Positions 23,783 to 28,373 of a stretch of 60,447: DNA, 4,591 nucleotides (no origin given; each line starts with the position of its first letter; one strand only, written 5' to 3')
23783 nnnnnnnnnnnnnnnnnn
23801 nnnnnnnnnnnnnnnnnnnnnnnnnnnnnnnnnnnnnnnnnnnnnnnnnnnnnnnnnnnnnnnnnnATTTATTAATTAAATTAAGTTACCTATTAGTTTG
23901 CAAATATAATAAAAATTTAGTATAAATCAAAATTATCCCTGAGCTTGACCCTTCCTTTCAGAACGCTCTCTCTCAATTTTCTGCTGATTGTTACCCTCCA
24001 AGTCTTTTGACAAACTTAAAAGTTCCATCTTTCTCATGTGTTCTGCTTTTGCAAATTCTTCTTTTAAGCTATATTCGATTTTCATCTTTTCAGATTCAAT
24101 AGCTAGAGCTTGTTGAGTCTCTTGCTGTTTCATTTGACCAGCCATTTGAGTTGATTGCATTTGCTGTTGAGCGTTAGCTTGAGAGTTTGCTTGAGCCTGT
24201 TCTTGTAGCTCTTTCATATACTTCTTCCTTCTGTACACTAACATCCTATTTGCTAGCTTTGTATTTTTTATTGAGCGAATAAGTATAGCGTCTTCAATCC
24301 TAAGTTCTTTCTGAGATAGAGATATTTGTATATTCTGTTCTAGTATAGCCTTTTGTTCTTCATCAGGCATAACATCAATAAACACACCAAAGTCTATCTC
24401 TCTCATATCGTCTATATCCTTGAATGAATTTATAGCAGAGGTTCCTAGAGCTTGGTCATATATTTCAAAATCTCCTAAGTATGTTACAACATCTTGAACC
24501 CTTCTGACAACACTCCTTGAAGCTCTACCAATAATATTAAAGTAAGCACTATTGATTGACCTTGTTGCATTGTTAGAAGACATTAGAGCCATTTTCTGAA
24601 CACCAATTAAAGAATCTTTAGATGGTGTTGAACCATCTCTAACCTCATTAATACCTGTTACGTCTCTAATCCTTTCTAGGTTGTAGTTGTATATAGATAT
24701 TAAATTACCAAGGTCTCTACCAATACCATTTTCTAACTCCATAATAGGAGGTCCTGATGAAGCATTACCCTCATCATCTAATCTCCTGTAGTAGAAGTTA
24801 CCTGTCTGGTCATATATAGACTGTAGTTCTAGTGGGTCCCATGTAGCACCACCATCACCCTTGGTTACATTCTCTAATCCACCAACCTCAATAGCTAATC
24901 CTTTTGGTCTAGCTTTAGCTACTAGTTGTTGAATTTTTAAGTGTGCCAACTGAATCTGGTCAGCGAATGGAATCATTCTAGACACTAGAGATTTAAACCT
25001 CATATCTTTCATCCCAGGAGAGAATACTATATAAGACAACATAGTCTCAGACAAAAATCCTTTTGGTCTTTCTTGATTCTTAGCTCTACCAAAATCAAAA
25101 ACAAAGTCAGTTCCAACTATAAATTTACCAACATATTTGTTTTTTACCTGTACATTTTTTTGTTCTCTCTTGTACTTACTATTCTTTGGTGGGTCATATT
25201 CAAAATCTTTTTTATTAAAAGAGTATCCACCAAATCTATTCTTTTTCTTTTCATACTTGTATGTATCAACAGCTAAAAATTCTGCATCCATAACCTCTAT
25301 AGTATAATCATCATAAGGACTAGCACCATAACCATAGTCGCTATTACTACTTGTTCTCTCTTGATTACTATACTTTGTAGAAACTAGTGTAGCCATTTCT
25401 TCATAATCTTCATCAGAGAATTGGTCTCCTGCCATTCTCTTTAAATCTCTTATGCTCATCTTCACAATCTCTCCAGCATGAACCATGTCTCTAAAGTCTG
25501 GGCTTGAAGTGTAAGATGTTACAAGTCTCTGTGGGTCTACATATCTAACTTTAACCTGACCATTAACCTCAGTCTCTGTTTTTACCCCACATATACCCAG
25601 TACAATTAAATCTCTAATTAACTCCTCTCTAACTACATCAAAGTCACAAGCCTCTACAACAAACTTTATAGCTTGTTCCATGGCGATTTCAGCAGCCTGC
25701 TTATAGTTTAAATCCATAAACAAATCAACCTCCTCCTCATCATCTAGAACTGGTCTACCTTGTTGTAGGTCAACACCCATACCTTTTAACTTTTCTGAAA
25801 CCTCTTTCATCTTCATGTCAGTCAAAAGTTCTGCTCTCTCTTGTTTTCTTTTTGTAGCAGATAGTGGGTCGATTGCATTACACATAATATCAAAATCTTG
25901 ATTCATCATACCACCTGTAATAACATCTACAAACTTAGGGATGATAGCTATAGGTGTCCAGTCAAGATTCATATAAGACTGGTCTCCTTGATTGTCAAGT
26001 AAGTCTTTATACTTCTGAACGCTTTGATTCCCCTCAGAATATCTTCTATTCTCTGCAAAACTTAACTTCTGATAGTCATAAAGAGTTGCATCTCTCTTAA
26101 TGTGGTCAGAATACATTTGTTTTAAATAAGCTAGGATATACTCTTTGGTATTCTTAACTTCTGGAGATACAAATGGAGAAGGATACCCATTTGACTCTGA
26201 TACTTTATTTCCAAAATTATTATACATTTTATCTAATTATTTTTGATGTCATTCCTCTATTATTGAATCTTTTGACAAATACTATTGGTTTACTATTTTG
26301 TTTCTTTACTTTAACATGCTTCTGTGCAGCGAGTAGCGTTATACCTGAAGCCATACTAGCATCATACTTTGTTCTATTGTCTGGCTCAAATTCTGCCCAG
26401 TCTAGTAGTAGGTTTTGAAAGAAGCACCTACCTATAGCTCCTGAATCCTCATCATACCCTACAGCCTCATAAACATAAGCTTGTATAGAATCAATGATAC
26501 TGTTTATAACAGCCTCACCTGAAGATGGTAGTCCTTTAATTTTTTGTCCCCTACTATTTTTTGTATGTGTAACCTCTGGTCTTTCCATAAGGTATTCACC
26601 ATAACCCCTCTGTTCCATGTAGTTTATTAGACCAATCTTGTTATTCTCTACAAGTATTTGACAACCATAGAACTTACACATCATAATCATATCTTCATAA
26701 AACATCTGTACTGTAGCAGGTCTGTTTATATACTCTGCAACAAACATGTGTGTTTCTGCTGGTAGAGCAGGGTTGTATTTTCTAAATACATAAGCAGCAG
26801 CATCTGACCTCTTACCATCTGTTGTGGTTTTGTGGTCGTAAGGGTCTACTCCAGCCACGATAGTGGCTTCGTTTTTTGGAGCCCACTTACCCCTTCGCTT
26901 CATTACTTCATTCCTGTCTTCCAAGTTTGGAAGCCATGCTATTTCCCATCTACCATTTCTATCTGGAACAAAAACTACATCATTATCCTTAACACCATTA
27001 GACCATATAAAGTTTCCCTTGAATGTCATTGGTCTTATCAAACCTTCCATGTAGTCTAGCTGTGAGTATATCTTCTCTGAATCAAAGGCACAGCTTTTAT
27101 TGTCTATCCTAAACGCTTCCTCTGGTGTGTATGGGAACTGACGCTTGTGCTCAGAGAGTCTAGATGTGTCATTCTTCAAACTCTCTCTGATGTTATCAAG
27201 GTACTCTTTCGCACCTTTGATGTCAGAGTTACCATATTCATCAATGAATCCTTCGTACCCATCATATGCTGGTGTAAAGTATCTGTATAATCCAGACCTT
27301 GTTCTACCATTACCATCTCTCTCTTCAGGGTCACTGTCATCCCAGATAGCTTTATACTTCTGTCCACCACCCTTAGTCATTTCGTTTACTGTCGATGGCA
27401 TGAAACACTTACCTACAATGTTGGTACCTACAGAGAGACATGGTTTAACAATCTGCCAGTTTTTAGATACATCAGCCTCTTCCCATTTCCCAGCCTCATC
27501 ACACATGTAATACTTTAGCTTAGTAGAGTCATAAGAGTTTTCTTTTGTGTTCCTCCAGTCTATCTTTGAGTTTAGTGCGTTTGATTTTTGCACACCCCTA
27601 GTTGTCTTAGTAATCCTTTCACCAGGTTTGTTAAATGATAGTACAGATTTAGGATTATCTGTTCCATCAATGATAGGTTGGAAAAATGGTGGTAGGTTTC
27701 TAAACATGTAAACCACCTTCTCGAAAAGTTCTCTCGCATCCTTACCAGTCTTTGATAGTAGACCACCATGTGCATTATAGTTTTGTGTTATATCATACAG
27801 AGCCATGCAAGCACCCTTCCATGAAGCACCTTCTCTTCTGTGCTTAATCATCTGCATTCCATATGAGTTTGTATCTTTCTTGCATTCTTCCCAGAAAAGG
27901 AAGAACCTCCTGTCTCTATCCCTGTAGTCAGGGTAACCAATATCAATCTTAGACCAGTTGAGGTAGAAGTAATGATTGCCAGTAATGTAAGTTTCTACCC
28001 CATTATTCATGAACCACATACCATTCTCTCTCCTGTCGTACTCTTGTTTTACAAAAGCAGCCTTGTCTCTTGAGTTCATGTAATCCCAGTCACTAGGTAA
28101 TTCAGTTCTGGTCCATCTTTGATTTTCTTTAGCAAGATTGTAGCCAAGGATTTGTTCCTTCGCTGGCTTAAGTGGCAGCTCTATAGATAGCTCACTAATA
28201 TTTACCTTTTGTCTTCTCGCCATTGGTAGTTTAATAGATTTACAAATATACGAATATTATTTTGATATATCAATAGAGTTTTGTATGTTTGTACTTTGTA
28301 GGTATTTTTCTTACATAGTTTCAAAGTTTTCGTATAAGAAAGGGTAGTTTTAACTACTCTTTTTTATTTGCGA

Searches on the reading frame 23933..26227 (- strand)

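Call 15: search_protein_families(library=phrogs, proteins=[window:23933-26227:-], max_evalue=0.0001)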
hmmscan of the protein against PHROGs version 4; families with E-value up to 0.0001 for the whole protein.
window:23933-26227:- (764 aa): 3 families
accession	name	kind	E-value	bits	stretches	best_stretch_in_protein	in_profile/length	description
phrog_6547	-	head and packaging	3.3e-128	429.9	1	14-750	8-769/827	portal protein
phrog_156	-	head and packaging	2.2e-05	24.1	1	182-753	99-641/681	portal protein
phrog_332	-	connector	4.5e-05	23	1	181-331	108-238/560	head-tail adaptor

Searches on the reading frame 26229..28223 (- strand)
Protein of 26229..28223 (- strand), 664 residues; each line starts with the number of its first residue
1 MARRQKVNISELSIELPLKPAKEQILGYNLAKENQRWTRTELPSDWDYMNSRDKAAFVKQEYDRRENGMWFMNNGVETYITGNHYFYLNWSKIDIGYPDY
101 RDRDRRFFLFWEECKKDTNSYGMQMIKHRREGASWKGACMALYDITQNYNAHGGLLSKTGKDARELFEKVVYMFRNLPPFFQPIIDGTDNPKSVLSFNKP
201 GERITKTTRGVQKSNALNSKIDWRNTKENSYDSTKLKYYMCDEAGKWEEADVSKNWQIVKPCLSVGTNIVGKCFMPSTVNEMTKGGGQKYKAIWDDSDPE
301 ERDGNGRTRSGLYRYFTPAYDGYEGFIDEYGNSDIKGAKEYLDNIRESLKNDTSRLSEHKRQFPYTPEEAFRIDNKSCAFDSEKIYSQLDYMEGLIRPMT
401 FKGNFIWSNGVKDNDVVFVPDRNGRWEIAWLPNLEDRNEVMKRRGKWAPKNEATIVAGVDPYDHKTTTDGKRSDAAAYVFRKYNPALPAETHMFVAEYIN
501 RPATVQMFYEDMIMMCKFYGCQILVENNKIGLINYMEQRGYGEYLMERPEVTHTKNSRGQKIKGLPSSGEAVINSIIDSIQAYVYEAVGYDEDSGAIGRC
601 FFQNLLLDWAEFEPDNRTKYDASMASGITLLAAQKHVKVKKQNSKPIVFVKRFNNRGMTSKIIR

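Call 15: search_protein_families(library=phrogs, proteins=[window:26229-28223:-], max_evalue=0.0001)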
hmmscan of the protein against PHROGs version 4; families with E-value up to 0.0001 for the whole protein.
window:26229-28223:- (664 aa): 1 family
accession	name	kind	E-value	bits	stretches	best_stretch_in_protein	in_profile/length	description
phrog_6681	-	head and packaging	1.8e-143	480.5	1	3-660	27-753/758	terminase large subunit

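Call 16: search_dna_similar(query=window:26229-28223:-, collection=phages, mode=protein, max_rows=25, max_evalue=1e-10)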
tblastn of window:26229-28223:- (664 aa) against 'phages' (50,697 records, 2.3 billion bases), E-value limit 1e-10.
Records with a match: 93; places in all: 93; records where one place covers at least 80% of the query: 89.
Best place of each record, by identity: <60% 93.
By first word of the organism name: Flavobacterium 68; Cellulophaga 15; uncultured 5; Tenacibaculum 2; Caudoviricetes 1; Maribacter 1; Bacteriophage 1.
By host as written in the record: Flavobacterium sp. BAL314 68; - 7; Cellulophaga sp. HaHa_2_95 4; Cellulophaga baltica #19 2; Cellulophaga baltica #13 2; Cellulophaga baltica #18 2; Cellulophaga baltica NN016046 2; Cellulophaga baltica NN016038 2; and 3 more.
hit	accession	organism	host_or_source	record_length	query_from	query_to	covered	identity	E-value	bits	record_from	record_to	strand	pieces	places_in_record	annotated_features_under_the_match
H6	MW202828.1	Caudoviricetes sp.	Manatee Spring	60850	7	663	99%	38.5%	8e-143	466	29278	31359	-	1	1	terminase large subunit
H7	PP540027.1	Maribacter phage Panino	Maribacter halichondriae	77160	5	662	99%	34.9%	2e-103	352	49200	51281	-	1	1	terminase large subunit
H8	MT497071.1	Flavobacterium phage vB_FspP_elemoF_6-3D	Flavobacterium sp. BAL314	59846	7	642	96%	35.0%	3e-113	380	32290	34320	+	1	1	hypothetical protein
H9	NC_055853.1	Flavobacterium phage vB_FspP_elemoF_6-3D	Flavobacterium sp. BAL314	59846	7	642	96%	35.0%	3e-113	380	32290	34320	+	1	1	terminase large subunit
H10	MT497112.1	Flavobacterium phage vB_FspP_elemoA_6-5A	Flavobacterium sp. BAL314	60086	7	642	96%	35.0%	3e-113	380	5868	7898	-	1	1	hypothetical protein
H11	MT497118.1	Flavobacterium phage vB_FspP_elemoA_7-9C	Flavobacterium sp. BAL314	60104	7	642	96%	35.0%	3e-113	380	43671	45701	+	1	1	hypothetical protein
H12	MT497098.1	Flavobacterium phage vB_FspP_elemoC_15-9A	Flavobacterium sp. BAL314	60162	7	642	96%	35.0%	3e-113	380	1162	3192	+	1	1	hypothetical protein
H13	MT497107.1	Flavobacterium phage vB_FspP_elemoC_3-9B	Flavobacterium sp. BAL314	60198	7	642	96%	35.0%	3e-113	380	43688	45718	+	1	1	hypothetical protein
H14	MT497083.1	Flavobacterium phage vB_FspP_elemoA_11-9C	Flavobacterium sp. BAL314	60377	7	642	96%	35.0%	3e-113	380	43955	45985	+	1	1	hypothetical protein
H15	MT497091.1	Flavobacterium phage vB_FspP_elemoD_13-5B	Flavobacterium sp. BAL314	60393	7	642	96%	35.0%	3e-113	380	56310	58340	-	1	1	hypothetical protein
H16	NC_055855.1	Flavobacterium phage vB_FspP_elemoD_13-5B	Flavobacterium sp. BAL314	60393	7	642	96%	35.0%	3e-113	380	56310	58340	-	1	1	terminase large subunit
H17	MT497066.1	Flavobacterium phage vB_FspP_elemoC_13-1C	Flavobacterium sp. BAL314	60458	7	642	96%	35.0%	3e-113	380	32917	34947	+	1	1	hypothetical protein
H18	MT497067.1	Flavobacterium phage vB_FspP_elemoC_14-1A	Flavobacterium sp. BAL314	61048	7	642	96%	35.0%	3e-113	380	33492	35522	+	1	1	hypothetical protein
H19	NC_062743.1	Flavobacterium phage vB_FspP_elemoC_14-1A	Flavobacterium sp. BAL314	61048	7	642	96%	35.0%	3e-113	380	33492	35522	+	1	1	terminase large subunit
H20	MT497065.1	Flavobacterium phage vB_FspP_elemoA_13-1A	Flavobacterium sp. BAL314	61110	7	642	96%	35.0%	3e-113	380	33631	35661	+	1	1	hypothetical protein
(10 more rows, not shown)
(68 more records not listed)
